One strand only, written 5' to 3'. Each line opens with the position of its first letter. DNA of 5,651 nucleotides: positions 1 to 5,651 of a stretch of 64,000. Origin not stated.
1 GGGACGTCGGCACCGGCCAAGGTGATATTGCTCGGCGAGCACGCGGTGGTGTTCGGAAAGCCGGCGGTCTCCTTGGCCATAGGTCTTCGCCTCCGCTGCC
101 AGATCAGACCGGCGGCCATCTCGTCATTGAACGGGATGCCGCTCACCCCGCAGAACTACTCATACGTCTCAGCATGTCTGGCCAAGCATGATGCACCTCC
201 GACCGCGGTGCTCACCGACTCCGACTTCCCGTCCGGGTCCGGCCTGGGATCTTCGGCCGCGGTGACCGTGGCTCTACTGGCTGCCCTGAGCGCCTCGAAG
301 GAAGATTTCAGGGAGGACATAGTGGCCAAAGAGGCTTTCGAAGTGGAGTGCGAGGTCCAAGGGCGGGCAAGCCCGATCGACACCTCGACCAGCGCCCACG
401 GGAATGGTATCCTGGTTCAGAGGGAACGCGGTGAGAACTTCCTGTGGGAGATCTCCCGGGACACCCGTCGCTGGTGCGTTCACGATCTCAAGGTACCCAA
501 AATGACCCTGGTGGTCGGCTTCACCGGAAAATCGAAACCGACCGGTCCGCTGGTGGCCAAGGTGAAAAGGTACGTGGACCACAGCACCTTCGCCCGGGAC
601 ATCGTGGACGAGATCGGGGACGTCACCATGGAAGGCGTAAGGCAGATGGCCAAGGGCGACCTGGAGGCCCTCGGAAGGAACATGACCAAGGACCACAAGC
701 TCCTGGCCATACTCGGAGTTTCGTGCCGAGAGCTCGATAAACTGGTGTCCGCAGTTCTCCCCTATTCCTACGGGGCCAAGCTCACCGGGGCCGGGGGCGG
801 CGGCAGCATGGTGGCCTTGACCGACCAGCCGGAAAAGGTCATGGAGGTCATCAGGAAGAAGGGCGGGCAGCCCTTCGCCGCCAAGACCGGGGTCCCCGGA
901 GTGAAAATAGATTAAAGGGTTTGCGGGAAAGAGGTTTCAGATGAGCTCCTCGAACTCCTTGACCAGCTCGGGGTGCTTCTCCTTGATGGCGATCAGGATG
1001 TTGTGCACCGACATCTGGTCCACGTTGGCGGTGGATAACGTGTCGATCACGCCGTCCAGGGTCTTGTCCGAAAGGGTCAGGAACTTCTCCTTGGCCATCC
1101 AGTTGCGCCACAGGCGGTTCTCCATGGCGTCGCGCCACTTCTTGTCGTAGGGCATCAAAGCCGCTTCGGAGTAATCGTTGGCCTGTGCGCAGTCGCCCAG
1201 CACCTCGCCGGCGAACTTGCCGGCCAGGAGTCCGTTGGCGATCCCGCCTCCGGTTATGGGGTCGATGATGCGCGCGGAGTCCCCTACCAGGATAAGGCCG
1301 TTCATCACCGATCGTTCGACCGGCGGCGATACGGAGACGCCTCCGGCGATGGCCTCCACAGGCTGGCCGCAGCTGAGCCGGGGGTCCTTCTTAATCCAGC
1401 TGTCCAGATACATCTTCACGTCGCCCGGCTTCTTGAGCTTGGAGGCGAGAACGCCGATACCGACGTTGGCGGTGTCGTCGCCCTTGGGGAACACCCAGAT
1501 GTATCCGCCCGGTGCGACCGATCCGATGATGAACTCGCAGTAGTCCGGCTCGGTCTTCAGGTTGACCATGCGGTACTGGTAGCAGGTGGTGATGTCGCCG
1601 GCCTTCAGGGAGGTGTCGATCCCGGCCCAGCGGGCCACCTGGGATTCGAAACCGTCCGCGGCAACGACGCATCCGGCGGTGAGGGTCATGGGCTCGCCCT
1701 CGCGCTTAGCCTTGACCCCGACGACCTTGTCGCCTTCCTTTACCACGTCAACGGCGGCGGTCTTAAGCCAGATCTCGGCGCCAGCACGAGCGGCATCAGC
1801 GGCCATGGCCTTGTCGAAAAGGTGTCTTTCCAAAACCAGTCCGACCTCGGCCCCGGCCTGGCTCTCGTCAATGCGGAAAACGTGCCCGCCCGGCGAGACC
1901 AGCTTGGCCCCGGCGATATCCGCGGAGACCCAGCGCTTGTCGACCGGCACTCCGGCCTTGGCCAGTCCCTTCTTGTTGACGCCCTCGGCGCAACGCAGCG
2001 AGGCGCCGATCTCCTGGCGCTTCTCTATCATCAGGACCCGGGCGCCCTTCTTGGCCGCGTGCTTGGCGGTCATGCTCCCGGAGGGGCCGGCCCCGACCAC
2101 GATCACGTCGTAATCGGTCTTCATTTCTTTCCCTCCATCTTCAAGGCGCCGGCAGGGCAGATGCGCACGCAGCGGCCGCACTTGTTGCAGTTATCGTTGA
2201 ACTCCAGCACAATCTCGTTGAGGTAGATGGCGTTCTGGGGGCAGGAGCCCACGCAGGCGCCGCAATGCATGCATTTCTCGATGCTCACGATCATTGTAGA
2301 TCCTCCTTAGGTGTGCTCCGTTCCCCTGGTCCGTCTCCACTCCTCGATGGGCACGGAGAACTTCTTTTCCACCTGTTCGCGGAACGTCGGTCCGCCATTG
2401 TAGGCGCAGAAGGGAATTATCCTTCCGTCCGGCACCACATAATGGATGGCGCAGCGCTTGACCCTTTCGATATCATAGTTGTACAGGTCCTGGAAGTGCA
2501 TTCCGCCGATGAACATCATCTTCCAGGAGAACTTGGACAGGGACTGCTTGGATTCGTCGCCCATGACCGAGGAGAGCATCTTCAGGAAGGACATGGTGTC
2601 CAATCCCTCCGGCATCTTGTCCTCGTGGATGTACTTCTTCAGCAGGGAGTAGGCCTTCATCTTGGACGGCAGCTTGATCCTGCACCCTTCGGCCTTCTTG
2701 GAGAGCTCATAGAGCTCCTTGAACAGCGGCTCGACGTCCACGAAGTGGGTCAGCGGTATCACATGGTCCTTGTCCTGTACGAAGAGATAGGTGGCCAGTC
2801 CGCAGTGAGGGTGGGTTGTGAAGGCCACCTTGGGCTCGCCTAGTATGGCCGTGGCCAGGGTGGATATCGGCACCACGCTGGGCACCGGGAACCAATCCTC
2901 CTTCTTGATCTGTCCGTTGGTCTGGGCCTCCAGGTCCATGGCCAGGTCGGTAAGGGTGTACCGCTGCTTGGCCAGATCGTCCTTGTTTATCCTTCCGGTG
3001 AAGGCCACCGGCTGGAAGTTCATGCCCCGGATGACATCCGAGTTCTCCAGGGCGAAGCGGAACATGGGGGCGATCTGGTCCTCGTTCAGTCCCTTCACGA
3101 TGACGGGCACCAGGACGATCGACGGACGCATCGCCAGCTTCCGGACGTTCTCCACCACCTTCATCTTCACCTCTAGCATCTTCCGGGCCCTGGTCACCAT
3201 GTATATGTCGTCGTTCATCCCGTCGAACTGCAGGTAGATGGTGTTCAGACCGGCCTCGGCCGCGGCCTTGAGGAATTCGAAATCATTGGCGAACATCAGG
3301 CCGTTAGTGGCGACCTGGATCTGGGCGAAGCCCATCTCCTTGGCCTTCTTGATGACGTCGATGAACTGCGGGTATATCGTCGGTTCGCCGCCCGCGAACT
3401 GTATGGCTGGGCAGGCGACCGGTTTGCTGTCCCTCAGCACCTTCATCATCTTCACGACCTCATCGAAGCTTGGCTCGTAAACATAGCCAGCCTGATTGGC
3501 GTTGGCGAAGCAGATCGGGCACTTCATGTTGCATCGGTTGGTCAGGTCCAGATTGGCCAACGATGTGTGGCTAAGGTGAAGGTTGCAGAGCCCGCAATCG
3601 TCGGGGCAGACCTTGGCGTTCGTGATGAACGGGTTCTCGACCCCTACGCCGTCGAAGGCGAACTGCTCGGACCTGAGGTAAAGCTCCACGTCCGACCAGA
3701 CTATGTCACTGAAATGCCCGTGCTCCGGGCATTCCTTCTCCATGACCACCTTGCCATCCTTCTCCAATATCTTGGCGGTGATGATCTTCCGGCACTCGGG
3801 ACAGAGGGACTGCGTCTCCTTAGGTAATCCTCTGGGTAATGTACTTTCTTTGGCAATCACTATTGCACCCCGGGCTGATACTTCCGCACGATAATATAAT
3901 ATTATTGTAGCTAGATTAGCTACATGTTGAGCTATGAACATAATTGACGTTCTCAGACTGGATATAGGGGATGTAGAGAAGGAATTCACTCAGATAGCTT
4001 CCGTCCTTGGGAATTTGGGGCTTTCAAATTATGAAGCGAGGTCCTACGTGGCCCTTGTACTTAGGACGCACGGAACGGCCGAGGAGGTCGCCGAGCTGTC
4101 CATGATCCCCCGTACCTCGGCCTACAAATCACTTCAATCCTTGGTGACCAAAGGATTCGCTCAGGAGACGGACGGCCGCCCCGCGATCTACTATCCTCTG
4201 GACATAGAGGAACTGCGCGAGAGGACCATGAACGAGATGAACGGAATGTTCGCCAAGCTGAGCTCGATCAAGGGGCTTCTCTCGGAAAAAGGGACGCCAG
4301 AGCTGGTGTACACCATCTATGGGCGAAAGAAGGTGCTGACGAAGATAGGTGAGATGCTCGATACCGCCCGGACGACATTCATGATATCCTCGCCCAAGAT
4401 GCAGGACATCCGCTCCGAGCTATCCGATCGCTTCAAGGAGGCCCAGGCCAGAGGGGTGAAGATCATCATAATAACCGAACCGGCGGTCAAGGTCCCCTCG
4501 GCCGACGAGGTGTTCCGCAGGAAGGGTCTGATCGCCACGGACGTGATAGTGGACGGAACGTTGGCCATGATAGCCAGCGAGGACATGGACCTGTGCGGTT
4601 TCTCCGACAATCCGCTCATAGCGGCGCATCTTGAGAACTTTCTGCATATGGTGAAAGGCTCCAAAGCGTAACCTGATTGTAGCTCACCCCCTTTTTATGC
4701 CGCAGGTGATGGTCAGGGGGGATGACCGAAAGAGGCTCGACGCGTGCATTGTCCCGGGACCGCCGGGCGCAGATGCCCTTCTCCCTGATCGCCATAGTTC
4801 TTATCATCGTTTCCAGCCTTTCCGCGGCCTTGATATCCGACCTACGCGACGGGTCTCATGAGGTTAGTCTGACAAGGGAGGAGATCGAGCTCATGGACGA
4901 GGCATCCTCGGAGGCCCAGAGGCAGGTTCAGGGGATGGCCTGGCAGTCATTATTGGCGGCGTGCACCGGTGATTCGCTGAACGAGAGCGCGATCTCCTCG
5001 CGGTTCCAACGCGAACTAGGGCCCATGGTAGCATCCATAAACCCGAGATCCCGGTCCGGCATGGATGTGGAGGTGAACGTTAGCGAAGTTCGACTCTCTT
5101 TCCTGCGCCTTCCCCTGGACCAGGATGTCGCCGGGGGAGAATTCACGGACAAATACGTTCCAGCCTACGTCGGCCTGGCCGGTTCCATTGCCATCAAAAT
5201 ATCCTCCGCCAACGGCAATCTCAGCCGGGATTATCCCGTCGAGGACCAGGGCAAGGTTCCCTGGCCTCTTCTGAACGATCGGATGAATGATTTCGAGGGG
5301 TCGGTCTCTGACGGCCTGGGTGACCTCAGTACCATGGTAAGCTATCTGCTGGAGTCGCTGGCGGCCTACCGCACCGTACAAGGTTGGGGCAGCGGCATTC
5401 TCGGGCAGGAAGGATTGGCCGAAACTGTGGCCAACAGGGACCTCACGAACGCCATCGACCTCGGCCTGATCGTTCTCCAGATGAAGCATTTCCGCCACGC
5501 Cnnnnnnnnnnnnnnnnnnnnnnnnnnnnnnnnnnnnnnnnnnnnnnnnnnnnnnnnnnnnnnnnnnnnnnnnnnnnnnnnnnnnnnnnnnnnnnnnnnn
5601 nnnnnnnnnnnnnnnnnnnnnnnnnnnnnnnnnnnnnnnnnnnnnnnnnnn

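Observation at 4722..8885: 1387-aa membrane-anchored acidic protein whose only recognisable part is an embedded lamin-tail domain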

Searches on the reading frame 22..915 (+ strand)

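Call 4: search_protein_families(library=pfam, proteins=[window:22-915:+], max_evalue=0.01)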
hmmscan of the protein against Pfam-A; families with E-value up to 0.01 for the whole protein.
window:22-915:+ (297 aa): 2 families
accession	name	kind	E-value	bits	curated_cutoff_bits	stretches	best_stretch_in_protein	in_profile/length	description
PF08544.19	GHMP_kinases_C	-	3.7e-12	46.9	21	1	208-279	4-81/85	GHMP kinases C terminal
PF00288.32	GHMP_kinases_N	-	2.9e-11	43.9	22.3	1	54-127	12-86/87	GHMP kinases N terminal domain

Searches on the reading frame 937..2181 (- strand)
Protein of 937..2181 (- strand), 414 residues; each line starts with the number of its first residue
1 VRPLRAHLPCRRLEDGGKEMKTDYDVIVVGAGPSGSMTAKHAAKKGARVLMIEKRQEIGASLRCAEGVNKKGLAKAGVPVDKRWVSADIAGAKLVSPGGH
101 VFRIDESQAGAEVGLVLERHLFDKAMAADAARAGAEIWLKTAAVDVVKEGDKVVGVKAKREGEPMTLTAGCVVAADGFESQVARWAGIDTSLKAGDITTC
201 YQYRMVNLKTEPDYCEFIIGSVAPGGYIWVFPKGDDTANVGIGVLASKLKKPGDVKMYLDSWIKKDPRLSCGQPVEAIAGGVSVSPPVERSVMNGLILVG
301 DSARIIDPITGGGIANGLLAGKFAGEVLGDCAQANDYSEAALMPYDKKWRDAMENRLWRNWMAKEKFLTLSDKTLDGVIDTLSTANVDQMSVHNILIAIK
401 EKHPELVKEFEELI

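Call 4: search_protein_families(library=pfam, proteins=[window:937-2181:-], max_evalue=0.01)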
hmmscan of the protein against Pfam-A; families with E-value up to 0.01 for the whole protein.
window:937-2181:- (414 aa): 15 families
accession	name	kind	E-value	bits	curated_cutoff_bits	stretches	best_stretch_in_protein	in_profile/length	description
PF22578.2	GGR_cat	-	2e-30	104.9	27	1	196-282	1-88/88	Geranylgeranyl reductase catalytic domain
PF01494.25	FAD_binding_3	-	8e-17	61.9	22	1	23-194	1-175/349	FAD binding domain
PF01266.30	DAO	-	1.4e-13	51.6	27.9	2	25-65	1-43/353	FAD dependent oxidoreductase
PF12831.13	FAD_oxidored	-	1.1e-11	45.1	27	1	25-192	1-159/416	FAD dependent oxidoreductase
PF00890.30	FAD_binding_2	-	2.2e-10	40.7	20.4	1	25-68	1-44/414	FAD binding domain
PF03486.20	HI0933_like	-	1.2e-08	35.1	50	1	25-65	2-42/244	HI0933-like protein Rossmann domain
PF13450.12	NAD_binding_8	-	6.9e-08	33.1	21.9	1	28-64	1-37/68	NAD(P)-binding Rossmann-like domain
PF07992.20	Pyr_redox_2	-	1.3e-07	31.8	26.1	1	24-209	1-139/291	Pyridine nucleotide-disulphide oxidoreductase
PF01134.28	GIDA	-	5.2e-06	26.2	22.1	1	25-177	1-149/391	Glucose inhibited division protein A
PF01946.23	Thi4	-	2.8e-05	23.9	26.2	1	23-59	17-54/235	Thi4 family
PF00070.33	Pyr_redox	-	2.9e-05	24.9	22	0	26-62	2-44/82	Pyridine nucleotide-disulphide oxidoreductase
PF05834.18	Lycopene_cycl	-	0.00075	19.1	23.4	1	25-189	1-146/380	Lycopene cyclase protein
PF13738.12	Pyr_redox_3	-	0.0019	17.9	30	1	27-63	1-37/305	Pyridine nucleotide-disulphide oxidoreductase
PF13241.12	NAD_binding_7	-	0.0055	17.7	22.1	0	25-95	9-65/104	Putative NAD(P)-binding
PF04820.20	Trp_halogenase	-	0.008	15.5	21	0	25-55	1-35/458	Tryptophan halogenase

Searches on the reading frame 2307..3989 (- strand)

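Call 4: search_protein_families(library=pfam, proteins=[window:2307-3989:-], max_evalue=0.01)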
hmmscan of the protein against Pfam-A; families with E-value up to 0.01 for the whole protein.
window:2307-3989:- (560 aa): 3 families
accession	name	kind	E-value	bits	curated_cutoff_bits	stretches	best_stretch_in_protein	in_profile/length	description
PF04055.27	Radical_SAM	-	1.5e-24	87.5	29.5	1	149-313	3-166/166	Radical SAM superfamily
PF23545.1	Zn_ribbon_HMPTM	-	1e-20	73.4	27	1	56-99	2-45/45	HMPTM N-terminal zinc ribbon domain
PF13353.11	Fer4_12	-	0.00011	23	22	1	152-238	14-99/137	4Fe-4S single cluster domain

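Call 5: search_protein_families(library=ncbifam, proteins=[window:2307-3989:-], max_evalue=0.01)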
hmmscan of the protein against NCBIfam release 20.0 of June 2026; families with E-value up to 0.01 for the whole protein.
window:2307-3989:- (560 aa): 52 families (the best 25 are shown)
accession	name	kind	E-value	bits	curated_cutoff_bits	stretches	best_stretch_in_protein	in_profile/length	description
NF045702.1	rSAM_GDGT_ether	equivalog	1e-196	654.3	450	1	59-547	2-485/486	tetraether lipid synthase Tes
NF045703.1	rSAM_Tes_intein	exception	6.8e-124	414.8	1700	2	160-554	611-1002/1040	tetraether lipid synthase Tes, intein-containing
NF045646.2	rSAM_Se_TrsS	equivalog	2.7e-106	355.7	490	2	58-368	2-306/441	radical SAM (seleno)protein TrsS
TIGR02666.1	moaA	equivalog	4e-22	78.6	284.05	1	148-356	15-223/336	GTP 3',8-cyclase MoaA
NF001199.0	PRK00164.2-1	equivalog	9.8e-22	77.5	231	1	147-356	16-216/308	GTP 3',8-cyclase MoaA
TIGR02668.1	moaA_archaeal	equivalog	1.9e-20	73.1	325.25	1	147-321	14-182/303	GTP 3',8-cyclase MoaA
TIGR04317.1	W_rSAM_matur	equivalog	4.5e-17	62.2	380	1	147-309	8-167/349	tungsten cofactor oxidoreductase radical SAM maturase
NF038283.1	viperin_w_prok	equivalog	1.5e-16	60.4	180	1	145-262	4-121/281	viperin family antiviral radical SAM protein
NF050035.1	rSAM_WgK_link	exception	8.5e-14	51.3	650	1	142-354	8-210/367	radical SAM/SPASM peptide maturase WgkB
TIGR04051.1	rSAM_NirJ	equivalog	1.7e-13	50.3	515.45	1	148-355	7-203/354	heme d1 biosynthesis radical SAM protein NirJ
TIGR04546.1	rSAM_ahbC_deAc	equivalog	1.4e-12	47.1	650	1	147-351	43-240/390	12,18-didecarboxysiroheme deacetylase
TIGR02109.1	PQQ_syn_pqqE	equivalog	2.4e-12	46.5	381.35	1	147-315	11-171/358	pyrroloquinoline quinone biosynthesis protein PqqE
TIGR04054.1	rSAM_NirJ1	equivalog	2.5e-12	46.1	650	1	147-336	40-218/387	putative heme d1 biosynthesis radical SAM protein NirJ1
TIGR04251.1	SCM_rSAM_ScmF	equivalog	5.4e-12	45.8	400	1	148-314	9-170/353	SynChlorMet cassette radical SAM/SPASM protein ScmF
NF038332.1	rSAM_rare_HxsC4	exception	7.2e-11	41.8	500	1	151-313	22-181/335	radical SAM protein HxsC4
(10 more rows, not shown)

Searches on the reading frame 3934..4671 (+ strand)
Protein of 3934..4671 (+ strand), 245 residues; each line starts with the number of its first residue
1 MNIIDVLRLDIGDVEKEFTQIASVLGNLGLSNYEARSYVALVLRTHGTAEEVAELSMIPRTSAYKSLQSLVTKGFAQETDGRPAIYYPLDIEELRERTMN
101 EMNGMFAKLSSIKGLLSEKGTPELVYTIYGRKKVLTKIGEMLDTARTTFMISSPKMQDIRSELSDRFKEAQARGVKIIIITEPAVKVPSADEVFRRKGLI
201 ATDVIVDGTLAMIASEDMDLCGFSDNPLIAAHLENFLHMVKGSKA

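Call 4: search_protein_families(library=pfam, proteins=[window:3934-4671:+], max_evalue=0.01)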
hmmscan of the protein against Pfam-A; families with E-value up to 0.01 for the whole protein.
window:3934-4671:+ (245 aa): 4 families
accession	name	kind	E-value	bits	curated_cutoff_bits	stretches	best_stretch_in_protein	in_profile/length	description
PF01978.25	TrmB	-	8.4e-20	70.8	25.6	1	27-92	3-68/68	Sugar-specific transcriptional regulator TrmB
PF11495.14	Regulator_TrmB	-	0.00031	20.5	22.2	1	125-218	2-99/233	Archaeal transcriptional regulator TrmB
PF09339.16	HTH_IclR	-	0.00058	20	22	1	48-78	20-50/52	IclR helix-turn-helix domain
PF24033.1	DUF7342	-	0.002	18.6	31.6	1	39-102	10-73/150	Family of unknown function (DUF7342)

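Call 5: search_protein_families(library=ncbifam, proteins=[window:3934-4671:+], max_evalue=0.01)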
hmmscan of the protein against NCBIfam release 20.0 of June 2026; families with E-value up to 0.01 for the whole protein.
window:3934-4671:+ (245 aa): 6 families
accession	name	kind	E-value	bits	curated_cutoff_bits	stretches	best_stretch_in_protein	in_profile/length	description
NF047392.1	TransRegTrmBHalo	equivalog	5.4e-14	51.9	500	1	20-193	8-177/349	HTH-type sugar sensing transcriptional regulator TrmB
NF047390.1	TransRegTrmBL1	equivalog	4.2e-12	45.7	650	1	20-170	5-156/341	HTH-type sugar sensing transcriptional regulator TrmBL1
NF040851.1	tran_reg_TrmB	equivalog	2.3e-11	43.4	600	1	20-185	6-169/338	HTH-type sugar-sensing transcriptional regulator TrmB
NF041141.1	tran_reg_TrmBL2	equivalog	2.3e-10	40.4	530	1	28-177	14-176/264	HTH-type transcriptional regulator TrmBL2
NF053606.1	Sta1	subfamily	6.1e-06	26.3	80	1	29-103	17-98/100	Sta1 family transcriptional regulator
NF040939.2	trans_reg_lrs14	equivalog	3.4e-05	23.8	90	1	27-103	16-100/103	Lrs14 family HTH-type transcriptional regulator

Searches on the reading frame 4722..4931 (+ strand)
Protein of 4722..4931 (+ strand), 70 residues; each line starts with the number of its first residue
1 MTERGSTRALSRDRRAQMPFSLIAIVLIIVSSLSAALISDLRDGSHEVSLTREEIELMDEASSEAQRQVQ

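Call 33: search_protein_families(library=pfam, proteins=[window:4722-4931:+], max_evalue=10)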
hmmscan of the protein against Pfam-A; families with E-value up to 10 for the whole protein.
window:4722-4931:+ (70 aa): 3 families
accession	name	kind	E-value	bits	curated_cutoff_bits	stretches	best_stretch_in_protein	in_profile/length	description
PF23957.1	DUF7286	-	0.00017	20.6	27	1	13-69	2-54/1000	Family of unknown function (DUF7286)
PF11837.13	INV_N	-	0.058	14.4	27.8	1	7-63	13-67/109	Beta-fructofuranosidase, N-terminal domain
PF11033.13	ComJ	-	0.15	12.3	25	1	11-61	63-112/122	Competence protein J (ComJ)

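Call 34: search_protein_families(library=ncbifam, proteins=[window:4722-4931:+], max_evalue=10)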
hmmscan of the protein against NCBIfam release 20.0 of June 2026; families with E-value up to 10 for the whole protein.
window:4722-4931:+ (70 aa): 0 families

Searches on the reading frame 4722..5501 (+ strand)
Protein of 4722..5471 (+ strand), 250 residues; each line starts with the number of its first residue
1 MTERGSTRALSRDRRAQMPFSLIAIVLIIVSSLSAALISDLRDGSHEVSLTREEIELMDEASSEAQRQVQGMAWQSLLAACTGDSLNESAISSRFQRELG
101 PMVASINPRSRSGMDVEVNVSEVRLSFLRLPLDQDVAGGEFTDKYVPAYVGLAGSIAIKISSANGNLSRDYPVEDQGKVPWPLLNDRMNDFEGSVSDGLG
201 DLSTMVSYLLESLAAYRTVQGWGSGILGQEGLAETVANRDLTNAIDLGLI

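Call 36: search_protein_families(library=pfam, proteins=[window:4722-5471:+], max_evalue=10)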
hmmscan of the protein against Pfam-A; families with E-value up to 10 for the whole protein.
window:4722-5471:+ (250 aa): 1 family
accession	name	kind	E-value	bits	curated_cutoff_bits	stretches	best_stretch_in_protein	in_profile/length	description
PF23957.1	DUF7286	-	0.0012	17.9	27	1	13-71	2-56/1000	Family of unknown function (DUF7286)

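Call 99: find_homologous_proteins(query=A10, max_evalue=0.001)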
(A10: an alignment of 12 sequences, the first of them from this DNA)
Query A10 (12 sequences) (260 aa, profile of the alignment): 3 proteins with E <= 0.001 among 8000 candidates.
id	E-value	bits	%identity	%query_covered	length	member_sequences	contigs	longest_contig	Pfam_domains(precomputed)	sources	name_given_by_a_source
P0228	1.6e-70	256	73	100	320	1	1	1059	-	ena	-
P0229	2.8e-47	180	66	80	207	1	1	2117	-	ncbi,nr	ncbi:MAG TPA: hypothetical protein P5202_04605, partial [Methanomassiliicoccales archaeon]|nr:hypoth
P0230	9.0e-9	53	86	19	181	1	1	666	PF00012.27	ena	-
